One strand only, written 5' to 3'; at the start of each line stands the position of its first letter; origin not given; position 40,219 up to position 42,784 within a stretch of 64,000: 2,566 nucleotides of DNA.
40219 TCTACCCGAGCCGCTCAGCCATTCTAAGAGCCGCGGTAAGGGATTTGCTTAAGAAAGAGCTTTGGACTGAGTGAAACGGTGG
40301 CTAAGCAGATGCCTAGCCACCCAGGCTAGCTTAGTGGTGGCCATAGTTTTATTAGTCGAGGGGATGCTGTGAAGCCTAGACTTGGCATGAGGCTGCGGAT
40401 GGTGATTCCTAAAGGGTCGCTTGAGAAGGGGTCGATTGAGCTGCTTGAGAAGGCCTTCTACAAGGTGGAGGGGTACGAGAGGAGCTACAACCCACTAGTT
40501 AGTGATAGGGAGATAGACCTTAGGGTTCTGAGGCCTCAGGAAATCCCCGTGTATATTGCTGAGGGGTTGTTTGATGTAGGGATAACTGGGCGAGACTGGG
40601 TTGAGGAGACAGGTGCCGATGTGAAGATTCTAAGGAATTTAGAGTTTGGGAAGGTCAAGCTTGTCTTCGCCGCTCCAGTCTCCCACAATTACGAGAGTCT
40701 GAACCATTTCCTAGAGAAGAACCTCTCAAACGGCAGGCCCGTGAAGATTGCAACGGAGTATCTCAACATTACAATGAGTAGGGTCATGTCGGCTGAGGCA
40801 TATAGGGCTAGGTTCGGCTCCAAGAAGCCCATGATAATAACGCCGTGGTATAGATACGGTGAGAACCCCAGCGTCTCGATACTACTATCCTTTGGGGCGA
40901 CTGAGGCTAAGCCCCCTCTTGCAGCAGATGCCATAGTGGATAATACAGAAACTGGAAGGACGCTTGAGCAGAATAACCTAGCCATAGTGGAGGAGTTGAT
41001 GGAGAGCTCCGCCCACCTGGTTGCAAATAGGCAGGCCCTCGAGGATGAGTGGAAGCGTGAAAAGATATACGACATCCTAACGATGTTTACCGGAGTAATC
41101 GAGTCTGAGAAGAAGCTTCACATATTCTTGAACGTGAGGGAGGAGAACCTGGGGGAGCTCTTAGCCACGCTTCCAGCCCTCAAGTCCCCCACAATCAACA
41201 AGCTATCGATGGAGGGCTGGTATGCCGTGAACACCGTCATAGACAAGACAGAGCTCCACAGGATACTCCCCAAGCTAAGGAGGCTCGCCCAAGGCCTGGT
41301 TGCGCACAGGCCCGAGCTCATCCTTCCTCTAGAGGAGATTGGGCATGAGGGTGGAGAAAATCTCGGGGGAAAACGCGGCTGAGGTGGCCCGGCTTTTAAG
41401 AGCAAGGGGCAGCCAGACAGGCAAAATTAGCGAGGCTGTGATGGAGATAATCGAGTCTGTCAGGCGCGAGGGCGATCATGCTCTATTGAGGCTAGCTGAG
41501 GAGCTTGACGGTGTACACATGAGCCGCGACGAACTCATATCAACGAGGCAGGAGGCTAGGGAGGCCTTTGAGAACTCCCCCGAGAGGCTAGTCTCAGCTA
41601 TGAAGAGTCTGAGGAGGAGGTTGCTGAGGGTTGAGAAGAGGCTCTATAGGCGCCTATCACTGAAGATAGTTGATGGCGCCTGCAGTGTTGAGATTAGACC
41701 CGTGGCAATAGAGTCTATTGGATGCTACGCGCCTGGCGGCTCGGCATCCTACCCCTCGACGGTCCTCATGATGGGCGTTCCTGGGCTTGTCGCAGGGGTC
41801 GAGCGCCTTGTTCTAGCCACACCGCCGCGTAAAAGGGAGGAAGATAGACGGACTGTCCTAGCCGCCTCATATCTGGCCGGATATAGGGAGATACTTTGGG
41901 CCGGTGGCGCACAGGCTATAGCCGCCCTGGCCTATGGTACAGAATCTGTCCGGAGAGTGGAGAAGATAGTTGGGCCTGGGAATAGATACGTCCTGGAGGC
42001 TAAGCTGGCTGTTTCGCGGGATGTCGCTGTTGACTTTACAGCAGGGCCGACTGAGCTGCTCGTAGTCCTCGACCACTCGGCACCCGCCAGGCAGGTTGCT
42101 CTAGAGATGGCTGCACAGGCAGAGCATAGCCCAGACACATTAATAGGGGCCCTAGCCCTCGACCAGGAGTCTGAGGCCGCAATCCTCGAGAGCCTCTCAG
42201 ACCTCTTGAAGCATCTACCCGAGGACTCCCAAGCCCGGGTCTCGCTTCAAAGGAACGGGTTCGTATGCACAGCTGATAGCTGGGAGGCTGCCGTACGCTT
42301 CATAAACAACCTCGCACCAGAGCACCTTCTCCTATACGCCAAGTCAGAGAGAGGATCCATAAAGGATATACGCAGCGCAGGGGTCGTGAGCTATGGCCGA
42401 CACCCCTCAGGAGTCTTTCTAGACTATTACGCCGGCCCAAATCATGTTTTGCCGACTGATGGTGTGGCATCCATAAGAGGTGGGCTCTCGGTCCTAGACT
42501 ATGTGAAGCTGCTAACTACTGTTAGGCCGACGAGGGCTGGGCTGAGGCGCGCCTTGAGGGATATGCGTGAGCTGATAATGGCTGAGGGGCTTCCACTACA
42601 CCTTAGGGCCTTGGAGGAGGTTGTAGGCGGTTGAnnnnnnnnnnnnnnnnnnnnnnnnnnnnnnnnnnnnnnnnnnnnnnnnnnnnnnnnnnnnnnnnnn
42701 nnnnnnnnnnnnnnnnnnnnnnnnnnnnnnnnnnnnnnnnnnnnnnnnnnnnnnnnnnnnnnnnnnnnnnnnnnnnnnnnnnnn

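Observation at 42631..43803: HAD-superfamily hydrolase embedded in hisG-hisD-X-hisB-hisH: candidate for the missing histidinol-phosphate phosphatase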

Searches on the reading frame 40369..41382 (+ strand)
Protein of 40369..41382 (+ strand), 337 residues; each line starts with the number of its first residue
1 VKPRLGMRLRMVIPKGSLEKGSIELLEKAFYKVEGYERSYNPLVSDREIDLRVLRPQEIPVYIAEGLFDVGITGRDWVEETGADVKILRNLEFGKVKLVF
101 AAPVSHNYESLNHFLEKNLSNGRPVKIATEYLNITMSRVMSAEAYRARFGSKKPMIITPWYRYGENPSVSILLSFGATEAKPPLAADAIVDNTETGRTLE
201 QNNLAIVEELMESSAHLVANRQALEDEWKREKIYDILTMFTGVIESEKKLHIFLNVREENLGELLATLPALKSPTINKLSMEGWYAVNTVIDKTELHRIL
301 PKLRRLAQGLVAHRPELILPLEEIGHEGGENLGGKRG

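Call 3: search_protein_families(library=pfam, proteins=[window:40369-41382:+], max_evalue=0.1)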
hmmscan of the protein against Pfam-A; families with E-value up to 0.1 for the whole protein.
window:40369-41382:+ (337 aa): 2 families
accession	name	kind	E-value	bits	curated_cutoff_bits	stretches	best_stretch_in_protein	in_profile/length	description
PF01634.23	HisG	-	3.5e-40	138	25.5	1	55-240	1-156/158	ATP phosphoribosyltransferase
PF08029.16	HisG_C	-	1.6e-15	57.4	23.5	1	248-309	3-65/73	HisG, C-terminal domain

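Call 4: search_protein_families(library=ncbifam, proteins=[window:40369-41382:+], max_evalue=0.1)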
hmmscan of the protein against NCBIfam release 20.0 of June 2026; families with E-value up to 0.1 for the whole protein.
window:40369-41382:+ (337 aa): 2 families
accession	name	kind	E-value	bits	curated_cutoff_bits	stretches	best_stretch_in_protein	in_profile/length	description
TIGR00070.1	hisG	equivalog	5.2e-44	150.3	75.75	2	9-137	1-123/183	ATP phosphoribosyltransferase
TIGR03455.1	HisG_C-term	equivalog_domain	3.6e-22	78.4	40.05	1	221-307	2-88/100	ATP phosphoribosyltransferase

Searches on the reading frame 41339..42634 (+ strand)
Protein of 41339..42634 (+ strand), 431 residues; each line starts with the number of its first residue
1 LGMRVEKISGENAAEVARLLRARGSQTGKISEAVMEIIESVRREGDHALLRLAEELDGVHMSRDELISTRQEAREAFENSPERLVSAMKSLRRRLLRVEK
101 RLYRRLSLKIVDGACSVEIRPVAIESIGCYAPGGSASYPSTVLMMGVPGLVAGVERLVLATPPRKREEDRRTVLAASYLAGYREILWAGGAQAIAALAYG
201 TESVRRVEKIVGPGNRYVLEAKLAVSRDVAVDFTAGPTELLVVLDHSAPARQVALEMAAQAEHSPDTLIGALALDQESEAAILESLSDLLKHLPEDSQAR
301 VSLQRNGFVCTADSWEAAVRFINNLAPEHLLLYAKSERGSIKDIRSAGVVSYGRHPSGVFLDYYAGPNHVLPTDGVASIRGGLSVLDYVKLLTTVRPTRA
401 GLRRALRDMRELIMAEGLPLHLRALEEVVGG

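Call 3: search_protein_families(library=pfam, proteins=[window:41339-42634:+], max_evalue=0.1)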
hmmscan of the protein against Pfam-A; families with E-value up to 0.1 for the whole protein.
window:41339-42634:+ (431 aa): 1 family
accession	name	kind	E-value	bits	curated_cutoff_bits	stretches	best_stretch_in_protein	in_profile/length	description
PF00815.25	Histidinol_dh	-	1.7e-111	373.6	27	1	25-426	6-408/411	Histidinol dehydrogenase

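Call 4: search_protein_families(library=ncbifam, proteins=[window:41339-42634:+], max_evalue=0.1)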
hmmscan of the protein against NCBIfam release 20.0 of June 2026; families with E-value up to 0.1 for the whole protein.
window:41339-42634:+ (431 aa): 3 families
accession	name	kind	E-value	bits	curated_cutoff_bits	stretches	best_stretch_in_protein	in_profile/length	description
TIGR00069.1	hisD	equivalog_domain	8.7e-109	364.3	243.8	1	34-426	1-391/393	histidinol dehydrogenase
NF010343.0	PRK13770.1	equivalog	9.4e-67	225.6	647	1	28-398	19-384/416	histidinol dehydrogenase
NF001639.0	PRK00419.1-1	equivalog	0.062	12.3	577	1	9-93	194-279/391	DNA primase small subunit PriS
